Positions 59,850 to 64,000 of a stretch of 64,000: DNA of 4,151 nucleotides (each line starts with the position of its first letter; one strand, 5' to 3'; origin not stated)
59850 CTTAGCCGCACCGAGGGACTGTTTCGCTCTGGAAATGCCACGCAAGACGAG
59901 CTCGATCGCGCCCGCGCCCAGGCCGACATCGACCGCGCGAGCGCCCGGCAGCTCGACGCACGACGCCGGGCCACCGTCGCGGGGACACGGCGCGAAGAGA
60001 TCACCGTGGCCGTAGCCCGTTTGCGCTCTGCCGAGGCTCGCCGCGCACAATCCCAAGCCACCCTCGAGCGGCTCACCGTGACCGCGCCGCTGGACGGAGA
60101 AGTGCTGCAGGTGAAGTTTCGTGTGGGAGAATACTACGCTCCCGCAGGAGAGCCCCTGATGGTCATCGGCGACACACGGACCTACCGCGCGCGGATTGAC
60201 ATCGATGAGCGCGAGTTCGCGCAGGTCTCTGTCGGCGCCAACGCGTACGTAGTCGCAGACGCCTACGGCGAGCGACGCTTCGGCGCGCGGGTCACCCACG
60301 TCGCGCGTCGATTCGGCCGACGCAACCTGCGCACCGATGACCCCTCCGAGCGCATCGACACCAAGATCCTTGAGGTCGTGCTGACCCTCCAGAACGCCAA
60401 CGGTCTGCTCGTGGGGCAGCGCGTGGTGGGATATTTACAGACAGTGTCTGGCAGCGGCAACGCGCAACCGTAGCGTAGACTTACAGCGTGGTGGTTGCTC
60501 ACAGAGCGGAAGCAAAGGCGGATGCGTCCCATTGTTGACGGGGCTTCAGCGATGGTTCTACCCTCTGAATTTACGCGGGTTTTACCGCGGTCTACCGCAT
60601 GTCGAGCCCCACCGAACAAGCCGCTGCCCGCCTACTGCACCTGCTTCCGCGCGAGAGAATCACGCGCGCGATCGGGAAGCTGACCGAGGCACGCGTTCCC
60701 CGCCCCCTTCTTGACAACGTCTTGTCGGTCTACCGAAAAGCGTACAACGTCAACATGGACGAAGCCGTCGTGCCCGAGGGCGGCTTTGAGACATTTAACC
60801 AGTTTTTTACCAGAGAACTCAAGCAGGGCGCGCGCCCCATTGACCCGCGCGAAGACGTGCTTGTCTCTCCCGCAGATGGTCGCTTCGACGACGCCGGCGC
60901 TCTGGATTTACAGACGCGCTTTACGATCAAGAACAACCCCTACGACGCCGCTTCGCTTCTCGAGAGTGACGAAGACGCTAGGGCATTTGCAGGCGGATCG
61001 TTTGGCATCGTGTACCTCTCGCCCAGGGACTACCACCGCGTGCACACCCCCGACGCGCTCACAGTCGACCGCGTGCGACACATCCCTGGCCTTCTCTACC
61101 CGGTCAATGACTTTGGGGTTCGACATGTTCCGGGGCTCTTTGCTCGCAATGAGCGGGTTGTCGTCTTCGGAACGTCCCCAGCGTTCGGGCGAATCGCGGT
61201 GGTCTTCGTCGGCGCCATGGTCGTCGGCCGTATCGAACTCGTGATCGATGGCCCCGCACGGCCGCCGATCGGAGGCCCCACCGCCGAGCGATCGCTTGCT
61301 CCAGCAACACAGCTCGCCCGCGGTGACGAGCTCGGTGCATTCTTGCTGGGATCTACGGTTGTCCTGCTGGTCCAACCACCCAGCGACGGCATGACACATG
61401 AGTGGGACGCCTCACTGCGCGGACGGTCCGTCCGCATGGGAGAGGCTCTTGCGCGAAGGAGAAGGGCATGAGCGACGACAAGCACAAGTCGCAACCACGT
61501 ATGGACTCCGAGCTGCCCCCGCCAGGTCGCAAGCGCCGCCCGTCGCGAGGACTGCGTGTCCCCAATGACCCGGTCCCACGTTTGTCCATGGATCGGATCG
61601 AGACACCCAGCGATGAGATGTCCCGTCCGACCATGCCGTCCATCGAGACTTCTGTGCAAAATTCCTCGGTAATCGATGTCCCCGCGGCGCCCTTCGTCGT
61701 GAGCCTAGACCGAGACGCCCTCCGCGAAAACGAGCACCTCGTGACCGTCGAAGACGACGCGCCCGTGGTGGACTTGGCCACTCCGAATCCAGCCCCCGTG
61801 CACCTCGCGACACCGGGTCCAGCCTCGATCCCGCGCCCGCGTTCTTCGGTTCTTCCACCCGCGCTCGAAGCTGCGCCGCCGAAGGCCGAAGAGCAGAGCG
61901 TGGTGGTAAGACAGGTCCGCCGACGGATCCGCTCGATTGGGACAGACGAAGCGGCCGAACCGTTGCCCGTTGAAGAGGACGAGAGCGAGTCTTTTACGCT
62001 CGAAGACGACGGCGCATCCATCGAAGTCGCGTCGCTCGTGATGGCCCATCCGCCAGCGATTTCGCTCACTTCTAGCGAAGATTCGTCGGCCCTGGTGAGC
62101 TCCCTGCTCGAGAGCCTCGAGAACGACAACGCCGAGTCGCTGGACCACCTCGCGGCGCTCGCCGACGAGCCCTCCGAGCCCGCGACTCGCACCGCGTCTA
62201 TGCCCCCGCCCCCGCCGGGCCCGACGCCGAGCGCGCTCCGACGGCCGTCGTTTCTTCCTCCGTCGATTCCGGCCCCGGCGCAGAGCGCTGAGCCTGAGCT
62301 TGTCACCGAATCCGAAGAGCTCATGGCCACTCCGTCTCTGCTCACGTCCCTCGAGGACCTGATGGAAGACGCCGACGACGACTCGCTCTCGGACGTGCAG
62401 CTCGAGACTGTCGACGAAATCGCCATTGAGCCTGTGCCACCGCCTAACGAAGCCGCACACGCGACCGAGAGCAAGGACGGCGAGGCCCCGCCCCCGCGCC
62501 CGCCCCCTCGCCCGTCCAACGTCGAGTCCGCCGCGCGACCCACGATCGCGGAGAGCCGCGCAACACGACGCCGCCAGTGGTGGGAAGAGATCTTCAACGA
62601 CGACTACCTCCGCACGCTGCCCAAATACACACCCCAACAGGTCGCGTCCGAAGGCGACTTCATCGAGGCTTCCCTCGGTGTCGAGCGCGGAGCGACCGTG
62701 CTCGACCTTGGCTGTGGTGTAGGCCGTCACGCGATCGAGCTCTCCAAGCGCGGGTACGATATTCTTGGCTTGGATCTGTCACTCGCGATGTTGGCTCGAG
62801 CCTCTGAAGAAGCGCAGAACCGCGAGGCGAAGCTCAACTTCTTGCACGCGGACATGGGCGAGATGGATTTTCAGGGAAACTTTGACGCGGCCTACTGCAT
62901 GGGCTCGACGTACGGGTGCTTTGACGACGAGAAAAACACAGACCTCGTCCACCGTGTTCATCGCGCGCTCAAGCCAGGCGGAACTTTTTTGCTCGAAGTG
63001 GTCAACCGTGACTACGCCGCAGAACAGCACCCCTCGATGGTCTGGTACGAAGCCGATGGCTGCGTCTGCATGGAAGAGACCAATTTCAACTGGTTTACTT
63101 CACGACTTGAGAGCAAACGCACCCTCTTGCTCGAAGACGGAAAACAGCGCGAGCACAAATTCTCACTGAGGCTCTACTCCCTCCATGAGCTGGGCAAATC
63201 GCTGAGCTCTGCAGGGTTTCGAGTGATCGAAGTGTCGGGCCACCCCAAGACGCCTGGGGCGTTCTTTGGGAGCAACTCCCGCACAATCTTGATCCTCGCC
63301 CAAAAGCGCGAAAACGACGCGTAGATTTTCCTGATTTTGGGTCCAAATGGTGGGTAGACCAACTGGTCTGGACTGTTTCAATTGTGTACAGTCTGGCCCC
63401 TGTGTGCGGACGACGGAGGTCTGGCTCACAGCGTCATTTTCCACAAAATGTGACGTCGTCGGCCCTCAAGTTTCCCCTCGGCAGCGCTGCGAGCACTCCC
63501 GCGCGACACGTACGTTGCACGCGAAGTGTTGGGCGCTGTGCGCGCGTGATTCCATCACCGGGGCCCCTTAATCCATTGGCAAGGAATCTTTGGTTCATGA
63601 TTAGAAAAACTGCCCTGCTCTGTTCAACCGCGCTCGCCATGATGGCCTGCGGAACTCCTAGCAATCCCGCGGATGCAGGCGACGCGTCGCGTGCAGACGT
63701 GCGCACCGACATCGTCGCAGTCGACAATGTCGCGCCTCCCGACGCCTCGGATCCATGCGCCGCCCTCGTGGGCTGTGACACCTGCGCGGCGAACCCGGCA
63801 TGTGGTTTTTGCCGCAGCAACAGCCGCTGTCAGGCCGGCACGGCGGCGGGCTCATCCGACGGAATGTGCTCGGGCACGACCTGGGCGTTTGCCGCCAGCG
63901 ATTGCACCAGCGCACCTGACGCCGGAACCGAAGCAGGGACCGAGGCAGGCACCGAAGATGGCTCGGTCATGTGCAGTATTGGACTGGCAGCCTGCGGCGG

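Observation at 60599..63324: psd translationally coupled to a methyltransferase with a 400-aa disordered N-terminus: candidate phospholipid N-methylation module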

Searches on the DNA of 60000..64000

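Call 65: search_rna_families(source=window, start=60000, end=64000, threshold=evalue, max_evalue=1)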
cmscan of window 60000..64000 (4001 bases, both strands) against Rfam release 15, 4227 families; matches with E-value up to 1: 1.
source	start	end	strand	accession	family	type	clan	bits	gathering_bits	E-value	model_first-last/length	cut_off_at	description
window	63801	63866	-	RF01698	Chloroflexi-1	Gene; sRNA;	-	20.7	80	0.74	1-84/84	no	Chloroflexi-1 RNA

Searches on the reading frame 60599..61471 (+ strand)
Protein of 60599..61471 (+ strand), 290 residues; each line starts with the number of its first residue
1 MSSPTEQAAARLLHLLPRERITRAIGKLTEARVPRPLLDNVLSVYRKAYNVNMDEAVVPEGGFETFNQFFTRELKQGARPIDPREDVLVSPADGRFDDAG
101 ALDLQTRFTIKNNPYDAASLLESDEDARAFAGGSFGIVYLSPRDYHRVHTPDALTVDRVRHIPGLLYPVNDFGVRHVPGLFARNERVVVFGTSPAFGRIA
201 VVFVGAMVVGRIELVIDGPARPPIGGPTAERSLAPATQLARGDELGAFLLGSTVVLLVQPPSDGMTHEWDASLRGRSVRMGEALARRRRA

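Call 4: search_protein_families(library=pfam, proteins=[window:60599-61471:+], max_evalue=0.01)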
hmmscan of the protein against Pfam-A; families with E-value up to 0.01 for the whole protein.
window:60599-61471:+ (290 aa): 1 family
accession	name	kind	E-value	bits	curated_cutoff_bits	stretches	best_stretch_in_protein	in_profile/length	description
PF02666.20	PS_Dcarbxylase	-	6.3e-58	196.2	22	1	66-285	1-197/198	Phosphatidylserine decarboxylase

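Call 5: search_protein_families(library=ncbifam, proteins=[window:60599-61471:+], max_evalue=0.01)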
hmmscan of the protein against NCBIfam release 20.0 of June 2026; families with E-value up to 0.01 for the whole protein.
window:60599-61471:+ (290 aa): 7 families
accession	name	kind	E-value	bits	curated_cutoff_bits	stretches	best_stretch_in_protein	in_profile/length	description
TIGR00163.1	PS_decarb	equivalog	1.3e-51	175.1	111.75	1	63-286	12-241/243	archaetidylserine decarboxylase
NF002853.0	PRK03140.1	equivalog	1.1e-47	162.5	307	2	17-215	14-207/262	phosphatidylserine decarboxylase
NF003038.0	PRK03934.1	equivalog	1.1e-47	162.1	285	1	19-285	5-264/267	phosphatidylserine decarboxylase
NF001941.0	PRK00723.1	equivalog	2.1e-43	148.7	371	1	12-212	35-232/297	phosphatidylserine decarboxylase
NF003683.0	PRK05305.2-3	equivalog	1.6e-05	24.3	244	0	138-213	81-148/204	phosphatidylserine decarboxylase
TIGR00164.2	AS_decarb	equivalog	1.8e-05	24.1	230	1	68-216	33-162/215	archaetidylserine decarboxylase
NF003685.0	PRK05305.2-5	equivalog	0.00021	20.6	183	1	76-214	44-142/198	phosphatidylserine decarboxylase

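Call 60: list_cluster_members(proteins=[P0121, window:60599-61468:+])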
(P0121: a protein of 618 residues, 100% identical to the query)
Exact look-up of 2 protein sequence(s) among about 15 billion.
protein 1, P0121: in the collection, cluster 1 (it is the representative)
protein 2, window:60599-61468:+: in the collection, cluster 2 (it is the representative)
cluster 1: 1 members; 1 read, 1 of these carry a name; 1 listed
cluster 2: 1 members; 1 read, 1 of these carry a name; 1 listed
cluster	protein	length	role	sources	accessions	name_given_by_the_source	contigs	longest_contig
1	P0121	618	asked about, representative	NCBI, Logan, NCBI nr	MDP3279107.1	MAG: methyltransferase domain-containing protein [Deltaproteobacteria bacterium] | methyltransferase domain-containing protein [Deltaproteobacteria bacterium]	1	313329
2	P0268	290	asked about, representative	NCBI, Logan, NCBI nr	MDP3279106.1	MAG: archaetidylserine decarboxylase [Deltaproteobacteria bacterium] | archaetidylserine decarboxylase [Deltaproteobacteria bacterium]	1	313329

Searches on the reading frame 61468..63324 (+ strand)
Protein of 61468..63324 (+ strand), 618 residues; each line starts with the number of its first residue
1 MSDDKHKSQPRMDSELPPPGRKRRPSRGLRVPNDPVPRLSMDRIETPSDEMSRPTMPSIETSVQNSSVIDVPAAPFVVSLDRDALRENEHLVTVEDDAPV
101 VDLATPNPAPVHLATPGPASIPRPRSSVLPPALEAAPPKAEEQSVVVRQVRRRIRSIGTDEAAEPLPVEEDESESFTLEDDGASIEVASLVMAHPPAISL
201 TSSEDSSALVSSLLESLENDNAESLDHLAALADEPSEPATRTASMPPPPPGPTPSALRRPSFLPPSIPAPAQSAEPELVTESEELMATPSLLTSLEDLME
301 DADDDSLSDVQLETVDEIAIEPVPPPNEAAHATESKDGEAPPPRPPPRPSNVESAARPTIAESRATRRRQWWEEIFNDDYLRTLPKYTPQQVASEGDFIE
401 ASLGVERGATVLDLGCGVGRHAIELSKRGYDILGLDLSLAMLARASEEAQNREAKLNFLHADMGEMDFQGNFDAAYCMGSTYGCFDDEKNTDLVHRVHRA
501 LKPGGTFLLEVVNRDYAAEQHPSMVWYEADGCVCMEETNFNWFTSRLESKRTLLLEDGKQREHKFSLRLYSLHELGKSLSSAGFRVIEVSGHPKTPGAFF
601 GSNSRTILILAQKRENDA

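Call 4: search_protein_families(library=pfam, proteins=[window:61468-63324:+], max_evalue=0.01)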
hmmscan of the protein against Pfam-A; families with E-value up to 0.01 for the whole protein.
window:61468-63324:+ (618 aa): 11 families
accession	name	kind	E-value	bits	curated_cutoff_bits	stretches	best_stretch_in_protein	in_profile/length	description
PF13649.12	Methyltransf_25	-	1.1e-21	77.7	27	1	411-505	1-97/97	Methyltransferase domain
PF08241.18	Methyltransf_11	-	6.1e-17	62.5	21.2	1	412-508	1-94/95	Methyltransferase domain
PF13489.12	Methyltransf_23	-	3.2e-15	56.7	27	1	406-588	21-163/164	Methyltransferase domain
PF13847.12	Methyltransf_31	-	1.4e-13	51.2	27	1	407-517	3-114/145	Methyltransferase domain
PF08242.18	Methyltransf_12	-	8e-12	46.2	30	1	412-507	1-98/98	Methyltransferase domain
PF01209.24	Ubie_methyltran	-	4.6e-09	36.4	20.1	1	397-509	37-152/233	ubiE/COQ5 methyltransferase family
PF02353.26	CMAS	-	6e-08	32.8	27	1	399-517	54-172/273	Mycolic acid cyclopropane synthetase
PF03848.20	TehB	-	4.9e-06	26.6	20.4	1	394-508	18-131/193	Tellurite resistance protein TehB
PF05175.20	MTS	-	0.00029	21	23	1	406-514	30-142/170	Methyltransferase small domain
PF08003.17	Methyltransf_9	-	0.0017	17.8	23.8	1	407-512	115-220/315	Protein of unknown function (DUF1698)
PF00891.24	Methyltransf_2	-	0.0026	17.6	22.3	1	407-509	62-164/210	O-methyltransferase domain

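Call 5: search_protein_families(library=ncbifam, proteins=[window:61468-63324:+], max_evalue=0.01)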
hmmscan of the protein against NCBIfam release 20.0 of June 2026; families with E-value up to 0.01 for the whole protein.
window:61468-63324:+ (618 aa): 45 families (the best 25 are shown)
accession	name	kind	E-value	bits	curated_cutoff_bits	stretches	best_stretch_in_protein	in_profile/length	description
NF041820.1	daptide_MTase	equivalog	3.9e-20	72.3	175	1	410-591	39-229/243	daptide-type RiPP biosynthesis methyltransferase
NF043040.1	corrin_prot_MT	hypoth_equivalog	5.8e-14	52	180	1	405-509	39-147/216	corrinoid protein-associated methyltransferase CpaM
NF045667.1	MTase_DVU1556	equivalog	6.4e-14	51.9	155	1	403-592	18-168/213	DVU_1556 family methyltransferase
NF051855.1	GlySarMtaseBact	equivalog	1.1e-13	51.4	350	1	391-517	37-166/259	glycine/sarcosine N-methyltransferase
TIGR02021.1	BchM-ChlM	equivalog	2.2e-12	46.9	158.9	1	406-480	53-127/218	magnesium protoporphyrin IX methyltransferase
TIGR01934.1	MenG_MenH_UbiE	subfamily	1e-11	44.6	158.35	1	403-516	35-149/223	ubiquinone/menaquinone biosynthesis methyltransferase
NF041537.1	ArsM_AhpD_UU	exception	9e-11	41.1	510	1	376-509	46-180/345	arsenite methyltransferase/AhpD domain selenoprotein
TIGR01983.1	UbiG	equivalog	1.4e-10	40.9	102.95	1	407-518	49-160/228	bifunctional 2-polyprenyl-6-hydroxyphenol methylase/3-demethylubiquinol 3-O-methyltransferase UbiG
NF001244.0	PRK00216.1-5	equivalog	3.4e-10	39.6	216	1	404-516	45-161/236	bifunctional demethylmenaquinone methyltransferase/2-methoxy-6-polyprenyl-1,4-benzoquinol methylase UbiE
NF008405.0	PRK11207.1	equivalog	6.3e-09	35.6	218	1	386-509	12-132/198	tellurite resistance methyltransferase TehB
NF007610.0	PRK10258.1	equivalog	8.1e-09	35.2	342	1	397-510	32-139/251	malonyl-ACP O-methyltransferase BioC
NF041536.1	ArsM_DUF2284_UU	exception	1.7e-08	33.2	575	1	378-510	48-181/459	arsenite methyltransferase/DUF2284 domain selenoprotein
TIGR00477.1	tehB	equivalog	3.1e-08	33.2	219.5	1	393-509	60-174/238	tellurite resistance methyltransferase TehB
TIGR02072.1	BioC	equivalog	7.3e-08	32.5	184.95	1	409-524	36-147/244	malonyl-ACP O-methyltransferase BioC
NF045649.1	2X_seleno_MduS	exception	7.6e-08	31.7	380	1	406-513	40-151/338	methyltransferase domain-containing selenoprotein MduS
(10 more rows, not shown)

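Call 21: find_related_loci(query=A1, collection=genome_contigs, flank=5000)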
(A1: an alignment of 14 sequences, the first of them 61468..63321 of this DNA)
Query A1 (618 aa) in genome_contigs; peptide patterns used: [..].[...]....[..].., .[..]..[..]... (x = any residue, [..] = any of these).
473 stretches matched a pattern; 355 encode a relative of the query (tblastn E <= 1e-3); the best 80 are kept; 80 distinct loci.
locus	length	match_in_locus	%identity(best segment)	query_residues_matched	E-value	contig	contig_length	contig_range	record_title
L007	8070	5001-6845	45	21-617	6e-144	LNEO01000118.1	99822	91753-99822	MAG: Deltaproteobacteria bacterium Ga0077539 Ga0077539_1100.2, whole genome shotgun sequence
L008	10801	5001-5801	71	343-617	9e-138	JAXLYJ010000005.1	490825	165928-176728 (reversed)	MAG: Polyangiales bacterium isolate STL-MYX10 C1.257.fa-5, whole genome shotgun sequence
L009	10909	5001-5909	67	316-617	3e-137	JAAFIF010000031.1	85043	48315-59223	MAG: Myxococcales bacterium isolate bin23.maxbin.ball.042 WN_Myxococcales_1_scaffold_206, whole genome shotgun sequence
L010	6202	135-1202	60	278-618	5e-137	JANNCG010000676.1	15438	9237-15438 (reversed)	MAG: Myxococcales bacterium isolate OTE_78_metabat_205 OTE_78_k141_725760, whole genome shotgun sequence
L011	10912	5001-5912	52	299-614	2e-113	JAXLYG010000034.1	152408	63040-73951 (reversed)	MAG: Polyangiales bacterium isolate STL-MYX7 C1.48.fa-34, whole genome shotgun sequence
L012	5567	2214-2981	59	359-614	1e-109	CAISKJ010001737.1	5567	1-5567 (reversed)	MAG: uncultured delta proteobacterium isolate KT_bin-2017 genome assembly, contig: bin-2017:1737/1849, whole genome shot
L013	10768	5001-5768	57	359-614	3e-108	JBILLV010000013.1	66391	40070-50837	MAG: Polyangiales bacterium isolate ME2017-08-08_3300044911_group7_bin125 Rohwer_bin1484_scaffold_250_c1, whole genome s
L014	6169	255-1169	51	299-614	8e-108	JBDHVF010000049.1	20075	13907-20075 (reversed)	MAG: Polyangiales bacterium isolate AS-MESO-3CA.253 NODE_11620_length_20075_cov_3.886789, whole genome shotgun sequence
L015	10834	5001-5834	56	345-614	1e-106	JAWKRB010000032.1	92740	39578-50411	MAG: Polyangiales bacterium isolate ABC2.114 ABC2.114.fa-32, whole genome shotgun sequence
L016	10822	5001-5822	55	343-614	2e-106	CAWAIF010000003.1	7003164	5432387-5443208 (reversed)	MAG: uncultured delta proteobacterium isolate MFD02416.bin.1.98 genome assembly, contig: contig_8404, whole genome shotg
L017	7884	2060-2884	55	324-614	6e-106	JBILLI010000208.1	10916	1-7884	MAG: Polyangiales bacterium isolate ME2017-07-27_3300044645_group7_bin3 Rohwer_bin1483_scaffold_6359_c1, whole genome sh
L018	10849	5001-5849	54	332-613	5e-106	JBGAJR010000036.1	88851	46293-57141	MAG: Polyangiaceae bacterium isolate MAG_AAO_H125.41 AAOH125-41_opera_contig_934, whole genome shotgun sequence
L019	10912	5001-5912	52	299-614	1e-113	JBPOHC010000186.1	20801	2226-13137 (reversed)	MAG: Myxococcota bacterium isolate MAG_1 c_000000107307, whole genome shotgun sequence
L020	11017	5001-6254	43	210-614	2e-104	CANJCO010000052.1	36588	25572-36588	MAG: Myxococcales bacterium isolate RH-23may17-1049 genome assembly, contig: RH-23may17-C8035, whole genome shotgun sequ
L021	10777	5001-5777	57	359-617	1e-104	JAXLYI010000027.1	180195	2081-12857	MAG: Polyangiales bacterium isolate STL-MYX9 C4.55.fa-27, whole genome shotgun sequence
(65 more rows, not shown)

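Call 53: predict_structure(alignment_id=A1)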
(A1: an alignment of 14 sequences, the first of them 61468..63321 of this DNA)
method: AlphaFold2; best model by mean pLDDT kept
length: 618 residues; sequences in the alignment: 14
mean_pLDDT: 52.0   pTM: 0.41
mean pLDDT of the five models: 52.0, 51.4, 51.1, 50.6, 47.8
residues with pLDDT >= 90: 40; 70-90: 112; 50-70: 91; < 50: 375
segments of 3 or more residues with pLDDT < 50: 1-9, 11-16, 20-31, 33-107, 109-123, 125-129, 132-136, 139-164, 166-237, 239-245, 251-259, 261-263, 266-269, 271-275, 277-322, 327-340, 350-366, 368-385, 439-443, 528-530, 592-601
pLDDT, mean of each block of 10 residues (from residue 1): 40 43 39 43 40 39 34 33 34 34 38 38 42 42 35 35 41 38 36 33 39 41 38 39 46 41 45 37 32 31 32 37 46 40 53 37 44 41 54 82 90 72 87 67 52 57 61 85 74 89 92 75 54 66 78 78 77 86 88 43 72 76
secondary structure, 60 per line:
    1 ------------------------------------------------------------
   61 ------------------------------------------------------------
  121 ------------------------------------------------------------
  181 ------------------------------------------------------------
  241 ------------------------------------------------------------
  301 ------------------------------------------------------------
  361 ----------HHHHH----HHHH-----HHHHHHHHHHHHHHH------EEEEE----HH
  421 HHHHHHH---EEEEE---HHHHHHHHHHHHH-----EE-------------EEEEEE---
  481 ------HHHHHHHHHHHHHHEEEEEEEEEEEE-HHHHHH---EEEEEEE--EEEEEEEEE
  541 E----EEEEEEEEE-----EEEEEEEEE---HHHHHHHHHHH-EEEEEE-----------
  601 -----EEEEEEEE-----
elements in order (helices of 4 or more, strands of 3 or more residues): H371-375 H380-383 H389-403 E410-414 H419-427 E431-435 H439-451 E472-477 H487-500 E501-512 H514-519 E523-529 E532-541 E546-554 E560-568 H572-582 E584-589 E606-613
